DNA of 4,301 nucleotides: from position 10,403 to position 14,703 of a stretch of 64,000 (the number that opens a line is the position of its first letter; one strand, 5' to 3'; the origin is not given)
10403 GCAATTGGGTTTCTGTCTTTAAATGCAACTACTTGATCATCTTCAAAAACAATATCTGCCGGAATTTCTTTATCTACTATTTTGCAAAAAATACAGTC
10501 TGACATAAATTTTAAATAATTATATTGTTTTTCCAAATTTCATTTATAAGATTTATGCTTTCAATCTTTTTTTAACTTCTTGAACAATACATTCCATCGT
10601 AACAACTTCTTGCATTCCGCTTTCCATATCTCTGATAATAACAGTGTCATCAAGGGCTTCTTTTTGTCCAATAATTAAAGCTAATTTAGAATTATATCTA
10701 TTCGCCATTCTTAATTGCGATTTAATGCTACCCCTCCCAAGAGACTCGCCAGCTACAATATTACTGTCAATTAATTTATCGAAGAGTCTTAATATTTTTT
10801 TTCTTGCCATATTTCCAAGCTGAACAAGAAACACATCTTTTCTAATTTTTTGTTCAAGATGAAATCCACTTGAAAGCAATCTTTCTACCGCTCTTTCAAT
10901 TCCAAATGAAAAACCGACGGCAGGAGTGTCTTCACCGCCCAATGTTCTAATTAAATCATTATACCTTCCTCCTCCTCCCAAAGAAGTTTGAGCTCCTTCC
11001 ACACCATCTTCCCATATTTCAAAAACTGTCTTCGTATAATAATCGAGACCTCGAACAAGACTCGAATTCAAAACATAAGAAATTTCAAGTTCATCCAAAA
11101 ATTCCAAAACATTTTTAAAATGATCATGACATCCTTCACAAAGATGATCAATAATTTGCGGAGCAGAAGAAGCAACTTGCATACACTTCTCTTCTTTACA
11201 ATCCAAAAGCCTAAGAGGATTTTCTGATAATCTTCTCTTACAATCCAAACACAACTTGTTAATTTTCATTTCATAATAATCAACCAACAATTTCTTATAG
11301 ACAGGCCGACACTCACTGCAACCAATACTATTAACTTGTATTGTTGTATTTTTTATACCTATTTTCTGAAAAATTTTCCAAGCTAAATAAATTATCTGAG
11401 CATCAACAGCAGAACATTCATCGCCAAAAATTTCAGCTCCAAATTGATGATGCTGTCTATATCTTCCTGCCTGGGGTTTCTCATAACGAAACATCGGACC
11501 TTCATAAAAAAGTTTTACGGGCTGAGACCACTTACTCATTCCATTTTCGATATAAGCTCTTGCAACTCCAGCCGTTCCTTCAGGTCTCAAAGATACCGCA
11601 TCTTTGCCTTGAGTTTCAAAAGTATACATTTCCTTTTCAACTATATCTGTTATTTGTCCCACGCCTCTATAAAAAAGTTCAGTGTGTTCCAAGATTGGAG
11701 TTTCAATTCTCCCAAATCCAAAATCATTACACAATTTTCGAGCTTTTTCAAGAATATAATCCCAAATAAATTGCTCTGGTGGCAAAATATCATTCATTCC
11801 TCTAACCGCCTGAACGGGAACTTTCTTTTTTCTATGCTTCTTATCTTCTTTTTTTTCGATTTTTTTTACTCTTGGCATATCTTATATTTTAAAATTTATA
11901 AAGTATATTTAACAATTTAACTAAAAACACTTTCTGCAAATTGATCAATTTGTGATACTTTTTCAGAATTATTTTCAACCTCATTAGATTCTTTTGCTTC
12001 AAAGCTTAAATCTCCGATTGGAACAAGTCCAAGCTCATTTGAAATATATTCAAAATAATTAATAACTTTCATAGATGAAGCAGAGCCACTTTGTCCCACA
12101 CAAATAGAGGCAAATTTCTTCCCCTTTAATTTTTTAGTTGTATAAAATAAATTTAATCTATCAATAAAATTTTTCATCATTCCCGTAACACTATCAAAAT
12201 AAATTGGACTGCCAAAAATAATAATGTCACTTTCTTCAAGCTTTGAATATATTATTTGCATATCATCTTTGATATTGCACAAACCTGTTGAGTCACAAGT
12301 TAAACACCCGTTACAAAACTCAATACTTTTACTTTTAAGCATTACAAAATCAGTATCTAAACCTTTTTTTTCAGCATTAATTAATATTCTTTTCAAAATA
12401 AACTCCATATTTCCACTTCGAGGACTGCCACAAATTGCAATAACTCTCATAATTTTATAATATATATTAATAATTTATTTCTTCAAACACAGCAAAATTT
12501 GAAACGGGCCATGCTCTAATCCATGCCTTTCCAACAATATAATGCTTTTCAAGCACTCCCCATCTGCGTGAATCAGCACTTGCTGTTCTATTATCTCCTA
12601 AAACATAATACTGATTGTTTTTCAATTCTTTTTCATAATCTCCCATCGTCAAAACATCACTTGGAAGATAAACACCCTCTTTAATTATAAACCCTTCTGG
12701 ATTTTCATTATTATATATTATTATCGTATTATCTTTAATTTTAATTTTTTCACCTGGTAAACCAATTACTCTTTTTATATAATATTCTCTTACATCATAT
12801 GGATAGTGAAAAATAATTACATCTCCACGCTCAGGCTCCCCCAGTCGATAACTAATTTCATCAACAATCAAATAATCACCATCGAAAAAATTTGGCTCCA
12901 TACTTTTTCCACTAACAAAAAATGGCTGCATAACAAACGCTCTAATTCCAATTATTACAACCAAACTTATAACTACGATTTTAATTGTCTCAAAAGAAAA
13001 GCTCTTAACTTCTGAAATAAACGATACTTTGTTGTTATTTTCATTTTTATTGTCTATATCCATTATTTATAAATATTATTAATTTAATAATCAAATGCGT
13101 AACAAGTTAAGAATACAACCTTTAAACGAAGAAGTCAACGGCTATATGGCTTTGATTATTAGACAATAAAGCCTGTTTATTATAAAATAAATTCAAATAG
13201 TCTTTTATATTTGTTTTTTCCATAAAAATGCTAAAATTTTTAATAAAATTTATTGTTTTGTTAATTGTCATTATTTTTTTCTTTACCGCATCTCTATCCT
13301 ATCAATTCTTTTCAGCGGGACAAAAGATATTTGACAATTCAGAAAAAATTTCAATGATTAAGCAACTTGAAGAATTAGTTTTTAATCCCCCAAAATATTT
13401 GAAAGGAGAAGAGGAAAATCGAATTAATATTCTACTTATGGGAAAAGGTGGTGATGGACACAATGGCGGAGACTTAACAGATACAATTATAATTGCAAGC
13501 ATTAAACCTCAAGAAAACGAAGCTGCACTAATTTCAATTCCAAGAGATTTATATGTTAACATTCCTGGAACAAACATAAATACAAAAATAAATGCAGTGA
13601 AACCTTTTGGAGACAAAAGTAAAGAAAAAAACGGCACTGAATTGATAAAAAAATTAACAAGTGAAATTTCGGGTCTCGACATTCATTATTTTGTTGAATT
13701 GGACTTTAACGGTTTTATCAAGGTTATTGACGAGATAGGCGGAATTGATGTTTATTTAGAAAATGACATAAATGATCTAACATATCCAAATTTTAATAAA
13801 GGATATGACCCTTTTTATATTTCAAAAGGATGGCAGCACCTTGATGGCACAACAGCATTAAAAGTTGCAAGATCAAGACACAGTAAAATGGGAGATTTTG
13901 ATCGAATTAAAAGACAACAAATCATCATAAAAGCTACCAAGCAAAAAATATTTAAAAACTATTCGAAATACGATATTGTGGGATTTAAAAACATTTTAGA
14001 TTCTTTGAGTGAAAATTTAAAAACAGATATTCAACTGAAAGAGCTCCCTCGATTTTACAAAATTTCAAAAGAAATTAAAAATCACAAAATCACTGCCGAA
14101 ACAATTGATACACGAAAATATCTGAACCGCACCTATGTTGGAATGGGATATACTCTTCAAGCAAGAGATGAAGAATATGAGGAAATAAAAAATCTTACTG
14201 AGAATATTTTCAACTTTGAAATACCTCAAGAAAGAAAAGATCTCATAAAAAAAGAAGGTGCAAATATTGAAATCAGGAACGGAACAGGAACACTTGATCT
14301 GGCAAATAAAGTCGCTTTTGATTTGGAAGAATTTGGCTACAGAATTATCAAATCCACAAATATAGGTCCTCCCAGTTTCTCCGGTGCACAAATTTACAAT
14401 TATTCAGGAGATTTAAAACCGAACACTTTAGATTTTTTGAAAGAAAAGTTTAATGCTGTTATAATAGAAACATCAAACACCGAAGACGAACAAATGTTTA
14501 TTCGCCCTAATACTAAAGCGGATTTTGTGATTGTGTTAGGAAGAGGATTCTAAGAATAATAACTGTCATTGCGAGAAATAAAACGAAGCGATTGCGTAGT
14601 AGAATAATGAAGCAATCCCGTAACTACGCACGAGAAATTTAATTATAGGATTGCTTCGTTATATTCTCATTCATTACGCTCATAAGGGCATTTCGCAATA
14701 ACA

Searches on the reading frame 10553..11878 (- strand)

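Call 70: search_protein_families(library=pfam, proteins=[window:10553-11878:-], max_evalue=0.0001)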
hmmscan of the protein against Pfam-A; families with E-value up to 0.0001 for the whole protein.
window:10553-11878:- (441 aa): 3 families
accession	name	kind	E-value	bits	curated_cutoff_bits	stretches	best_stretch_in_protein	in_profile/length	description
PF13393.11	tRNA-synt_His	-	9.3e-43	147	25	1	27-329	1-307/308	Histidyl-tRNA synthetase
PF00587.30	tRNA-synt_2b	-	3.4e-15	57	29.3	1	85-297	1-129/179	tRNA synthetase class II core domain (G, H, P, S and T)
PF03129.25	HGTP_anticodon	-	4.4e-08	33.6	21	1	349-438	2-94/94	Anticodon binding domain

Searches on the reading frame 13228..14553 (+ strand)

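Call 70: search_protein_families(library=pfam, proteins=[window:13228-14553:+], max_evalue=0.0001)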
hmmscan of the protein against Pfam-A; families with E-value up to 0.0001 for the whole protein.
window:13228-14553:+ (441 aa): 2 families
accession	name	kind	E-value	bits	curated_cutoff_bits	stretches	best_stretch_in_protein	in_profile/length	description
PF03816.19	LytR_cpsA_psr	-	3.9e-36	124.9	24.6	1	84-241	2-148/150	LytR_cpsA_psr family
PF13399.11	LytR_C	-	6.7e-06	27.4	22.2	1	346-441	3-86/86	LytR cell envelope-related transcriptional attenuator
